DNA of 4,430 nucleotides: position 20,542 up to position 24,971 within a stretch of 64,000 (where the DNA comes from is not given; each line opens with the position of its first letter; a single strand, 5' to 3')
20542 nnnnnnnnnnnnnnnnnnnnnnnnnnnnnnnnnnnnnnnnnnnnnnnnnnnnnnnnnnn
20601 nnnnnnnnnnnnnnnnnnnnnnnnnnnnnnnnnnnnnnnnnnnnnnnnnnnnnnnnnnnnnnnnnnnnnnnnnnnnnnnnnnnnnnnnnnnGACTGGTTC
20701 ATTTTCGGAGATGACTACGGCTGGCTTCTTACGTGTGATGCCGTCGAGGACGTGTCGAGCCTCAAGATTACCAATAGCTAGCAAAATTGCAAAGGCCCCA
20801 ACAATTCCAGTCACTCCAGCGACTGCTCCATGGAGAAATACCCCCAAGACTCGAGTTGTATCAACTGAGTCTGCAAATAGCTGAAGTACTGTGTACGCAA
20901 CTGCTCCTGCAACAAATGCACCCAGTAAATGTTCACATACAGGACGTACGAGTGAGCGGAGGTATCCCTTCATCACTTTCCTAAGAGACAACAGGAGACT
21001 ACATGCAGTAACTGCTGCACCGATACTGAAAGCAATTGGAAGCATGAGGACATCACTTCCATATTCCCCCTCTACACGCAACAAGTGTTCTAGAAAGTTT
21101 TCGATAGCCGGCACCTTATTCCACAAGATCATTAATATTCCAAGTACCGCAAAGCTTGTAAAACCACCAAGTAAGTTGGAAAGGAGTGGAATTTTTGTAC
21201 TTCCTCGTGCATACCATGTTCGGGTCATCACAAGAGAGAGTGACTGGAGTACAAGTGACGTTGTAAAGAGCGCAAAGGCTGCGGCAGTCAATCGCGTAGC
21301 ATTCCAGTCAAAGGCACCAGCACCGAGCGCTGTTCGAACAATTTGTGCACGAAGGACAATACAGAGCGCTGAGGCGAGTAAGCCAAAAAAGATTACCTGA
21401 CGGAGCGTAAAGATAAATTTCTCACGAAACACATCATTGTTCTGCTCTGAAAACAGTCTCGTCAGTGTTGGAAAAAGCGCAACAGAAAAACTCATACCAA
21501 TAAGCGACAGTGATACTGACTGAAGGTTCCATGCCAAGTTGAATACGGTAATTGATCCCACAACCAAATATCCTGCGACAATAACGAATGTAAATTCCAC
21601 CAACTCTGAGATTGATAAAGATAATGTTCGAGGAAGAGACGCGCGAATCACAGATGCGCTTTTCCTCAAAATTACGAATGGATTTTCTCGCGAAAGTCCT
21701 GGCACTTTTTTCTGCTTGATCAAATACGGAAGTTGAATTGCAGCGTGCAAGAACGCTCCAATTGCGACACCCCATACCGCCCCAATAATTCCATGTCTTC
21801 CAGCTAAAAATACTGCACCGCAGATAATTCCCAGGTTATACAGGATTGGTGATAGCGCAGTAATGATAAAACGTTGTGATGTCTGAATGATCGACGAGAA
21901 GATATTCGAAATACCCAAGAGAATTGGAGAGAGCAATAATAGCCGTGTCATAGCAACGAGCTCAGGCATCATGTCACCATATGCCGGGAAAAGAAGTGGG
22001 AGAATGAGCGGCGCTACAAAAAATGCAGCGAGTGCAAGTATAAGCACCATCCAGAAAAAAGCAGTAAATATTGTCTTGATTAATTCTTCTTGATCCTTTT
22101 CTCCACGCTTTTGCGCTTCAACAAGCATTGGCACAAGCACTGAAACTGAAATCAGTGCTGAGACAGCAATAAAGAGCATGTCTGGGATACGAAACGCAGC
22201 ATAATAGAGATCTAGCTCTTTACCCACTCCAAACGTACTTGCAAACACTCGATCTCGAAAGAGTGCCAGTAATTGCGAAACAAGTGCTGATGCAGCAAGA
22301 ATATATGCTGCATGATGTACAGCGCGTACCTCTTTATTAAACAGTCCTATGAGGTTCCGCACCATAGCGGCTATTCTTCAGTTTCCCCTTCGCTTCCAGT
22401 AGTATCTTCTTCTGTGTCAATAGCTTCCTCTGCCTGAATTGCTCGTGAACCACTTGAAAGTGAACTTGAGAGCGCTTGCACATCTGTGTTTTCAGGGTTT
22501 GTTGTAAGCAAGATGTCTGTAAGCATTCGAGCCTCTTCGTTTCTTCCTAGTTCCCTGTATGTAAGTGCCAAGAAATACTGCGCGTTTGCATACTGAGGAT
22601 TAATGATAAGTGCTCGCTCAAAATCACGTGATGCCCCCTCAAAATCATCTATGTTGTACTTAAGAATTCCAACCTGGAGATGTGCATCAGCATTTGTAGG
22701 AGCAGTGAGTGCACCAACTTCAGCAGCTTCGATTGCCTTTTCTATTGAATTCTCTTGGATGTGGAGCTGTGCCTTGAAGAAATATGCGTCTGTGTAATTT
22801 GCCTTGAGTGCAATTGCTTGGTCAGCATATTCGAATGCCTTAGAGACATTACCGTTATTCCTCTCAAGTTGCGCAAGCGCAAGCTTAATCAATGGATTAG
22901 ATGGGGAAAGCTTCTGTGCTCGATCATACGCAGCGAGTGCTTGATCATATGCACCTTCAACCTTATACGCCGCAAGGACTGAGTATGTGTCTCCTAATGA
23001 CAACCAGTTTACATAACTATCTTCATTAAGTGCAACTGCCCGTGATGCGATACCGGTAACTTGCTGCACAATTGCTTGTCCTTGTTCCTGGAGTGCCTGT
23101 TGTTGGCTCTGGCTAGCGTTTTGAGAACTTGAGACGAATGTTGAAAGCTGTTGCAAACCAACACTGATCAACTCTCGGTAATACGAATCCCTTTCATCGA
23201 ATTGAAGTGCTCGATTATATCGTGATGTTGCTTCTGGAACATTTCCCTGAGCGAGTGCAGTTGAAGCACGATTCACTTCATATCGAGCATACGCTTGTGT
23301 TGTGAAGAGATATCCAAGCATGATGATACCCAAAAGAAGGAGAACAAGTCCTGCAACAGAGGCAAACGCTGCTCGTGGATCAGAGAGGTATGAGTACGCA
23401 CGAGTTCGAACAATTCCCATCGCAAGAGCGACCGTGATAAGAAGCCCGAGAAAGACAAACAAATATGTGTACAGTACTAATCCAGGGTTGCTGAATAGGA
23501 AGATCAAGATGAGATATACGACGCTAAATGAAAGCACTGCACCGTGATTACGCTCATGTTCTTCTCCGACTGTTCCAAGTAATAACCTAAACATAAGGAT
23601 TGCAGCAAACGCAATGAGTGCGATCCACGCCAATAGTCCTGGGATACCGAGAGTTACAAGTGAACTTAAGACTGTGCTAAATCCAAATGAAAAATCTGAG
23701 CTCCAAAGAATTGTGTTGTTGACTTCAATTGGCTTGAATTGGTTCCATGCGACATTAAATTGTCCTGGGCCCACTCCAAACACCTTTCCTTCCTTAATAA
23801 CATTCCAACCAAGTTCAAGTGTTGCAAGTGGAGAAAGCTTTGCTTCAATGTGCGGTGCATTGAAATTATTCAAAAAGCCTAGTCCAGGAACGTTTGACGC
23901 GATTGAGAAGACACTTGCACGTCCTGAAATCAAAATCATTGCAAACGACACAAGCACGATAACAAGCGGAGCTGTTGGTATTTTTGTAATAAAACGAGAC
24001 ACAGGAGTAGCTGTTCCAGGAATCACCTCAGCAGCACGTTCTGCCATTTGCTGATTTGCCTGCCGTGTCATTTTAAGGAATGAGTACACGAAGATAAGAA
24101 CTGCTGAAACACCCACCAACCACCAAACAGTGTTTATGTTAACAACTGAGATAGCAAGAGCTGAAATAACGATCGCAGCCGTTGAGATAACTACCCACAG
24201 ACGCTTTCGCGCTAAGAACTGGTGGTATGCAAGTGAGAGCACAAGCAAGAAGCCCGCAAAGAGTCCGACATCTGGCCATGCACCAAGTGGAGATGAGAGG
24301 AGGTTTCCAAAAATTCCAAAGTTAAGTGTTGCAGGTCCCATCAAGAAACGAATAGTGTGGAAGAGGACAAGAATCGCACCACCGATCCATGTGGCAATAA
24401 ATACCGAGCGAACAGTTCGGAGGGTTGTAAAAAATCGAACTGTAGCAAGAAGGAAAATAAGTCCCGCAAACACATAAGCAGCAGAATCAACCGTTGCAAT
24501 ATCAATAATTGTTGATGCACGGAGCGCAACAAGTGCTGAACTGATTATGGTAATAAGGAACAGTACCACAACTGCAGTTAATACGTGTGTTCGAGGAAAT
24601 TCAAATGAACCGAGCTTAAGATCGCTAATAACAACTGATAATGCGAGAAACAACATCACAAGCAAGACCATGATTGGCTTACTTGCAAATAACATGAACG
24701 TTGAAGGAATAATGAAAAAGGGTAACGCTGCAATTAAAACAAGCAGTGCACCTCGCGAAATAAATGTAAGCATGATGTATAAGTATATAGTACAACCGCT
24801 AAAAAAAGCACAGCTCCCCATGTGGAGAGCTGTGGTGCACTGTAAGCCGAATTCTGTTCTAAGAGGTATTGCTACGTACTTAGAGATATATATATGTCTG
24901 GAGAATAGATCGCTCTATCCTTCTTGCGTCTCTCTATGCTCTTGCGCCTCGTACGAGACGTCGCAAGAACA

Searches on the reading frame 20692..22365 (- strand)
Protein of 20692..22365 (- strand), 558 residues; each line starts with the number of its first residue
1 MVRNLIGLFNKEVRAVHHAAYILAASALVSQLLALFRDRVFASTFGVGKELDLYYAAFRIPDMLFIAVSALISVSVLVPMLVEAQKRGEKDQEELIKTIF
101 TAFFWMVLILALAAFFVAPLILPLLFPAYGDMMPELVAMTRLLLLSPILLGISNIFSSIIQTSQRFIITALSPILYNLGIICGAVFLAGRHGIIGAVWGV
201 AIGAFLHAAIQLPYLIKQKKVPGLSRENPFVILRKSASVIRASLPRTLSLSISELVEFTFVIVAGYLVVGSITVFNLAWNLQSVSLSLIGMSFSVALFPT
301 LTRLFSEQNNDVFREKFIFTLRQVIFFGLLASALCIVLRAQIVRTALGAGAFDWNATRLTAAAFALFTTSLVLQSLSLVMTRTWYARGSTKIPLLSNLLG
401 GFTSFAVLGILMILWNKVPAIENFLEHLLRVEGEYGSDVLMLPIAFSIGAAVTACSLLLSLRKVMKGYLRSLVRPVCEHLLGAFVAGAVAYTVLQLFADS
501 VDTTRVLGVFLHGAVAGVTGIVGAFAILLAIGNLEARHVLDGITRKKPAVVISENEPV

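Call 20: search_protein_families(library=pfam, proteins=[window:20692-22365:-], max_evalue=0.1)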
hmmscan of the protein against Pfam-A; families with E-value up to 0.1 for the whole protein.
window:20692-22365:- (558 aa): 1 family
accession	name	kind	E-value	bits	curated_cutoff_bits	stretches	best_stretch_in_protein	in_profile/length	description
PF03023.19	MurJ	-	4.5e-53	180.9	27.4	1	41-494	1-433/451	Lipid II flippase MurJ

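Call 21: search_protein_families(library=ncbifam, proteins=[window:20692-22365:-], max_evalue=0.1)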
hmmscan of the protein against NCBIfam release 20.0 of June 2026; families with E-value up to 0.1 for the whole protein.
window:20692-22365:- (558 aa): 2 families
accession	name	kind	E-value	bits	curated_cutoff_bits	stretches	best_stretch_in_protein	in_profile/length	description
TIGR01695.1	murJ_mviN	equivalog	2.7e-50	171.5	235.55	1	20-432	6-405/506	murein biosynthesis integral membrane protein MurJ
NF045610.1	acin_4_helix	equivalog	0.024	14.7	50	1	62-130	38-106/131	putative four-helix membrane protein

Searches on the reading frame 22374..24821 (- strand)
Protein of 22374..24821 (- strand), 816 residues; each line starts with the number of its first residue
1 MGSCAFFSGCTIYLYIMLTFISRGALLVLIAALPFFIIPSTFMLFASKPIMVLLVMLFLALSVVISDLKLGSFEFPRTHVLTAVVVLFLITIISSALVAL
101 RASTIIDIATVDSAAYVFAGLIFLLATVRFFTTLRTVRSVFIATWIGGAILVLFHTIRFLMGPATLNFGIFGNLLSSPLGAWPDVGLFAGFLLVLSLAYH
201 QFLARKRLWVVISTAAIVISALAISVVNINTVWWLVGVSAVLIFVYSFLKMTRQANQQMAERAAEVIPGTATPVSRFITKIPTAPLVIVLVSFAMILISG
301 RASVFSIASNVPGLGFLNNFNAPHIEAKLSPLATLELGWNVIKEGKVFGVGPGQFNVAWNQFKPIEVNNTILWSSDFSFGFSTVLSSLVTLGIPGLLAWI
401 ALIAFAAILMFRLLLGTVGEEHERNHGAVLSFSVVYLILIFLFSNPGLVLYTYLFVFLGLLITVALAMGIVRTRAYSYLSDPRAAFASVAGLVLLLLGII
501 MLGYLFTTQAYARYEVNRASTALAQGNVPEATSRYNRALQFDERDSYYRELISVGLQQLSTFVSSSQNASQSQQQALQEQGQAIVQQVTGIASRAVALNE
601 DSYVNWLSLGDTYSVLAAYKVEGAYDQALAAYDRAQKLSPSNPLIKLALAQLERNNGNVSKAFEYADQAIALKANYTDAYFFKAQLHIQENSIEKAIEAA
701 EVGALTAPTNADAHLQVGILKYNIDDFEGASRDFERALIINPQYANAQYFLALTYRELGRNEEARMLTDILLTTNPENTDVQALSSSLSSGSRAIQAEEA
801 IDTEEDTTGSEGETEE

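Call 20: search_protein_families(library=pfam, proteins=[window:22374-24821:-], max_evalue=0.1)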
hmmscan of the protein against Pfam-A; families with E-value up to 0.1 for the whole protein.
window:22374-24821:- (816 aa): 19 families
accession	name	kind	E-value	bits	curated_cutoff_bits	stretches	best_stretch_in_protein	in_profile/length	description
PF14559.12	TPR_19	-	1.5e-17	64.1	25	3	726-786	6-66/68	Tetratricopeptide repeat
PF07719.23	TPR_2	-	1e-14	53.8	27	1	711-744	1-34/34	Tetratricopeptide repeat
PF13428.12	TPR_14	-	1.3e-13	50.6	23.5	2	646-686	4-44/44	Tetratricopeptide repeat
PF13432.12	TPR_16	-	1.5e-12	48.2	32.7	3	623-674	11-62/65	Tetratricopeptide repeat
PF00515.34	TPR_1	-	4.7e-11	42.5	27.8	2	618-642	10-34/34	Tetratricopeptide repeat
PF13414.12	TPR_11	-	1.6e-09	37.7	26.8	2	622-651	7-36/42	TPR repeat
PF13371.12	TPR_9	-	3.7e-09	36.9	35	1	685-746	3-64/73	Tetratricopeptide repeat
PF13181.12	TPR_8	-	1.4e-07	31.6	25.7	0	745-765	1-21/34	Tetratricopeptide repeat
PF23914.1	TPR_CcmH_CycH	-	1.2e-05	25.6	42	1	598-699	45-143/158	Cytochrome c-type biogenesis protein H TPR domain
PF25062.1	ARM_TT21_N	-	5.5e-05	23.5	40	1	618-703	109-194/222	Tetratricopeptide repeat protein 21 N-terminal ARM repeat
PF13424.12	TPR_12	-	0.00018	22.1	30.1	1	713-766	5-66/77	Tetratricopeptide repeat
PF14853.12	Fis1_TPR_C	-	0.00018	22.1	25.3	1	748-787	4-43/53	Fis1 C-terminal tetratricopeptide repeat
PF12895.13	ANAPC3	-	0.00019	22.1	27.2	1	623-700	3-79/82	Anaphase-promoting complex, cyclosome, subunit 3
PF13431.12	TPR_17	-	0.0003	21.3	24.4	1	734-765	2-33/34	Tetratricopeptide repeat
PF23241.1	HAT_PRP39_C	-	0.0016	18.9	33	1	619-679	68-129/139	PRP39 C-terminal HAT repeat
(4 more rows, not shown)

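Call 21: search_protein_families(library=ncbifam, proteins=[window:22374-24821:-], max_evalue=0.1)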
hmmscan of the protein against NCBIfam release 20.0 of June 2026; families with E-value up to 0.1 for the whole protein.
window:22374-24821:- (816 aa): 17 families
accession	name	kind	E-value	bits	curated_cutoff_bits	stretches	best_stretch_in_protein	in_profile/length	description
TIGR02917.1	PEP_TPR_lipo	equivalog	1.4e-16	59.6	312.2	1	622-788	376-542/899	XrtA/PEP-CTERM system TPR-repeat protein PrsT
NF040959.1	MamA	equivalog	1.9e-10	40.5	200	1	654-764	48-158/204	magnetosome protein MamA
TIGR03939.1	PGA_TPR_OMP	equivalog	2.3e-09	36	366.65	2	675-789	393-507/800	poly-beta-1,6 N-acetyl-D-glucosamine export porin PgaA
TIGR02521.1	type_IV_pilW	equivalog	1.7e-08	34.3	154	1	709-781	29-101/234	type IV pilus biogenesis/stability protein PilW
TIGR02552.1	LcrH_SycD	equivalog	4.5e-07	29.7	104.8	2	617-676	60-119/136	SycD/LcrH family type III secretion system chaperone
TIGR00990.1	3a0801s09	subfamily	1.1e-06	27.6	757.25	1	623-743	345-465/615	mitochondrial import receptor subunit TOM70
NF033758.1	gliding_GltE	equivalog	6.5e-05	22.1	225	2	618-673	299-355/411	adventurous gliding motility TPR repeat lipoprotein GltE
NF033762.1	social_mot_Tgl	equivalog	0.001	18.5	225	1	621-766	43-191/252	social motility TPR repeat lipoprotein Tgl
NF041522.1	TPR_sll0314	equivalog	0.002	17.4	225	0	649-697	186-234/275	Sll0314/Alr1548 family TPR repeat-containing protein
NF033920.0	C39_PA2778_fam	equivalog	0.0047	16.4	150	1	616-704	163-251/255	PA2778 family cysteine peptidase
NF008757.0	PRK11788.1-5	equivalog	0.0069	15.6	363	0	508-544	176-212/388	lipopolysaccharide assembly protein LapB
NF002725.1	PRK02603.1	equivalog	0.01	15.8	143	0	620-680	46-109/173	photosystem I assembly protein Ycf3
NF052415.1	T3SS_chap_SctY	equivalog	0.014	15.9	70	0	624-699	21-99/106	type III secretion apparatus assembly chaperone SctY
NF053607.1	CHU_0125_OmpA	equivalog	0.023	13.2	620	1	714-809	22-118/639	CHU_0125 family OmpA-like outer membrane integrity protein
TIGR03922.1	T7SS_EccA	equivalog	0.027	13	466.65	1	645-784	73-222/557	type VII secretion AAA-ATPase EccA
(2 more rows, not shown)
